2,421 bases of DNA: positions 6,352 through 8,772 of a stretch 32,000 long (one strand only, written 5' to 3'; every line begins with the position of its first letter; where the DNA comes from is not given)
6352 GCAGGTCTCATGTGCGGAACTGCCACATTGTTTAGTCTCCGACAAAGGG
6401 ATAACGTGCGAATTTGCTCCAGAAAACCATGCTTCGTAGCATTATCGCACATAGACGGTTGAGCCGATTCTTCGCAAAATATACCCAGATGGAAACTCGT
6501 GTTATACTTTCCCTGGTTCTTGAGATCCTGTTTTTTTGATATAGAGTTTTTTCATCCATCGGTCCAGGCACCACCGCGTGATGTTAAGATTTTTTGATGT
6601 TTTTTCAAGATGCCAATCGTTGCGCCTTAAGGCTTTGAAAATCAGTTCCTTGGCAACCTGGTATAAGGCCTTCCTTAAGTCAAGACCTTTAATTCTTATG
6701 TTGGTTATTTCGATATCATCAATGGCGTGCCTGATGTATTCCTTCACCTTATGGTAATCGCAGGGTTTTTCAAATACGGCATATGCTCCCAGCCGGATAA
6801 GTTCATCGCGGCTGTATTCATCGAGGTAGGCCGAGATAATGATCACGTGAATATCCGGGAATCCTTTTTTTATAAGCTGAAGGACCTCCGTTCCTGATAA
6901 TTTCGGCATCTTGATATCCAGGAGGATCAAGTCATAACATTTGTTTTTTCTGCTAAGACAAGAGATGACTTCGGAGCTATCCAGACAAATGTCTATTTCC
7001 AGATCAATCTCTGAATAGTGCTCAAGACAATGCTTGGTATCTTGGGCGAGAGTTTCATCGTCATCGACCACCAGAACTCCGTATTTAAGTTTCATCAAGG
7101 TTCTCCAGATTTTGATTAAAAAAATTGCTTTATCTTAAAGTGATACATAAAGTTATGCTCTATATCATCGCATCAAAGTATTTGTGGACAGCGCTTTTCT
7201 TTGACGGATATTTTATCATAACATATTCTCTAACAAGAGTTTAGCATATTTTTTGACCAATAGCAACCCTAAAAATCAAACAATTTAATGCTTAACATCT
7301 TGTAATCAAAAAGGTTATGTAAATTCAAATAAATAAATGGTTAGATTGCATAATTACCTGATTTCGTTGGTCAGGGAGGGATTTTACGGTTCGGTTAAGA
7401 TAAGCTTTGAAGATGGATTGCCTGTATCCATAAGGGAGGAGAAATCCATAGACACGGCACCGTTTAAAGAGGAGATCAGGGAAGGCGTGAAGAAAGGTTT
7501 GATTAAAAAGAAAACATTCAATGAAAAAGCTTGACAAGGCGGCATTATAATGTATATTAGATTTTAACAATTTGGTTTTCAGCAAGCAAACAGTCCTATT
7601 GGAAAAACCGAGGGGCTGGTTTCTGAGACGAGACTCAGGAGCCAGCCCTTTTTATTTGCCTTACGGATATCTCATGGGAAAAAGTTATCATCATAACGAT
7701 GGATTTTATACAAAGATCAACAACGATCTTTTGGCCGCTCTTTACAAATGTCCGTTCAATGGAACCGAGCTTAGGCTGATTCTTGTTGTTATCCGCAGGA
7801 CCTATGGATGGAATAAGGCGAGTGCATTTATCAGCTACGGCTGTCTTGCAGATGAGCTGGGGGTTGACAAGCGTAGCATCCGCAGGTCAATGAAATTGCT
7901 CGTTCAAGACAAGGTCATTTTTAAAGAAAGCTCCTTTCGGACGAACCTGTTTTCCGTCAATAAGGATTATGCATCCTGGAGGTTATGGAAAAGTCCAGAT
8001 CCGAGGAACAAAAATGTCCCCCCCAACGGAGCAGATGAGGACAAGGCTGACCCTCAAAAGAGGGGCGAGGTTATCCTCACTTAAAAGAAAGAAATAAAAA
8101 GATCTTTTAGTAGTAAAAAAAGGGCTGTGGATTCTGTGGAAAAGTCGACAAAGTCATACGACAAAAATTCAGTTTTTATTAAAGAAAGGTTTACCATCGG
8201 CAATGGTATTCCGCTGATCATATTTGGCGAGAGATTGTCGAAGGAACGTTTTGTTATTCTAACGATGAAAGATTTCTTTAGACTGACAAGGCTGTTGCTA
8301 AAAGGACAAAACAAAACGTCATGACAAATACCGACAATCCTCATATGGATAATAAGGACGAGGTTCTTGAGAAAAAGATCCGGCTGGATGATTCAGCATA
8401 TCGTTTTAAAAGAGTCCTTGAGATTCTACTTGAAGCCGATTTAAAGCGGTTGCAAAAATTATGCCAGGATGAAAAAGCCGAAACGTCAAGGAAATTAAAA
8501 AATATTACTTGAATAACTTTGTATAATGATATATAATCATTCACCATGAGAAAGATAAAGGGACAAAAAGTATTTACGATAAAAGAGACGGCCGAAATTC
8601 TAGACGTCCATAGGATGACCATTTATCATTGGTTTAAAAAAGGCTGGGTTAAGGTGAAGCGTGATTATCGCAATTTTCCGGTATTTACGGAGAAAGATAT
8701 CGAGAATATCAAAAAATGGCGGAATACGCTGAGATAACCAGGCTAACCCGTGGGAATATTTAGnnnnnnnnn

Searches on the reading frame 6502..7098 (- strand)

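Call 31: search_protein_families(library=pfam, proteins=[window:6502-7098:-], max_evalue=0.01)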
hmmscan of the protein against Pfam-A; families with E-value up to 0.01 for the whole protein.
window:6502-7098:- (198 aa): 2 families
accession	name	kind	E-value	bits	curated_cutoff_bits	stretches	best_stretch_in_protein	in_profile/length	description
PF00072.30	Response_reg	-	1.2e-19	71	30.2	1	8-122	1-110/111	Response regulator receiver domain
PF02954.25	HTH_8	-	0.00058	20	22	1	148-184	5-41/42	Bacterial regulatory protein, Fis family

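Call 32: search_protein_families(library=phrogs, proteins=[window:6502-7098:-], max_evalue=0.001)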
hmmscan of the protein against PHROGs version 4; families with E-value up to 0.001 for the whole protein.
window:6502-7098:- (198 aa): 5 families
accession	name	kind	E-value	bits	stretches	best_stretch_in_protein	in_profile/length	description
phrog_731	-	unknown function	8.7e-17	62.2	1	8-136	4-127/227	-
phrog_5982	-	unknown function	8.5e-15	54.7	1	6-133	869-992/1030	-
phrog_37855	-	unknown function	2.4e-10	40.9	1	5-128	5-130/278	-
phrog_20458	-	unknown function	5.8e-08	32.4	1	8-128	700-820/829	-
phrog_8810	-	unknown function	5.1e-07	30.5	1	8-127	3-121/245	-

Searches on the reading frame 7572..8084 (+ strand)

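Call 6: search_protein_families(library=pfam, proteins=[window:7572-8084:+])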
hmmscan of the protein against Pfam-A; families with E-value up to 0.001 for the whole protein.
window:7572-8084:+ (170 aa): 2 families
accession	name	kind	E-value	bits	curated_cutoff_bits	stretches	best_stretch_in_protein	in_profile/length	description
PF04492.19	Phage_rep_O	-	1.1e-17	64.8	28.7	1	43-136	7-95/95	Bacteriophage replication protein O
PF13730.12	HTH_36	-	9.2e-05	22.6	25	1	63-112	4-51/55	Helix-turn-helix domain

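Call 32: search_protein_families(library=phrogs, proteins=[window:7572-8084:+], max_evalue=0.001)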
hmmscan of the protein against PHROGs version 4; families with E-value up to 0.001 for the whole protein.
window:7572-8084:+ (170 aa): 8 families
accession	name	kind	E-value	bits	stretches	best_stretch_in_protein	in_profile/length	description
phrog_16826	-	DNA, RNA and nucleotide metabolism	1.1e-16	62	1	45-138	10-101/341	DnaD-like helicase loader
phrog_277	-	DNA, RNA and nucleotide metabolism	1.4e-15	58.3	1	43-153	27-137/318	replication initiation O-like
phrog_678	-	DNA, RNA and nucleotide metabolism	5.7e-15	56.7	1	46-158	32-154/346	replication initiation O-like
phrog_2365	-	DNA, RNA and nucleotide metabolism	1.3e-10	42.7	1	43-142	27-121/232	replication initiation O-like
phrog_270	-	DNA, RNA and nucleotide metabolism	9.6e-06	26.2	1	65-155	47-129/383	replication initiation protein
phrog_18020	-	DNA, RNA and nucleotide metabolism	1.4e-05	26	1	62-162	29-124/248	replication initiation O-like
phrog_5810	-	DNA, RNA and nucleotide metabolism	2.3e-05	25.1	1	49-121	2-74/268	replication initiation protein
phrog_345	-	DNA, RNA and nucleotide metabolism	4e-05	24.4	1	45-144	26-136/297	replication initiation O-like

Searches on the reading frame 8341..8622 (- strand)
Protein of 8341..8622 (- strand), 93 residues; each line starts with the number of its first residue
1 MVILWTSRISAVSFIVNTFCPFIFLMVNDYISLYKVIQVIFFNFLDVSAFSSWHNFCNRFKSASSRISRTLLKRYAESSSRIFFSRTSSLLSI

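Call 31: search_protein_families(library=pfam, proteins=[window:8341-8622:-], max_evalue=0.01)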
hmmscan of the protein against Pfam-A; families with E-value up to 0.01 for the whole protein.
window:8341-8622:- (93 aa): 0 families

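Call 32: search_protein_families(library=phrogs, proteins=[window:8341-8622:-], max_evalue=0.001)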
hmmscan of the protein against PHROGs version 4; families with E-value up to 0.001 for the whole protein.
window:8341-8622:- (93 aa): 0 families

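Call 49: find_encoding_contigs(protein=window:8341-8622:-, flank=10000, max_places=6)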
Protein window:8341-8622:- (93 aa): no gene with exactly this product is on record in the collection.
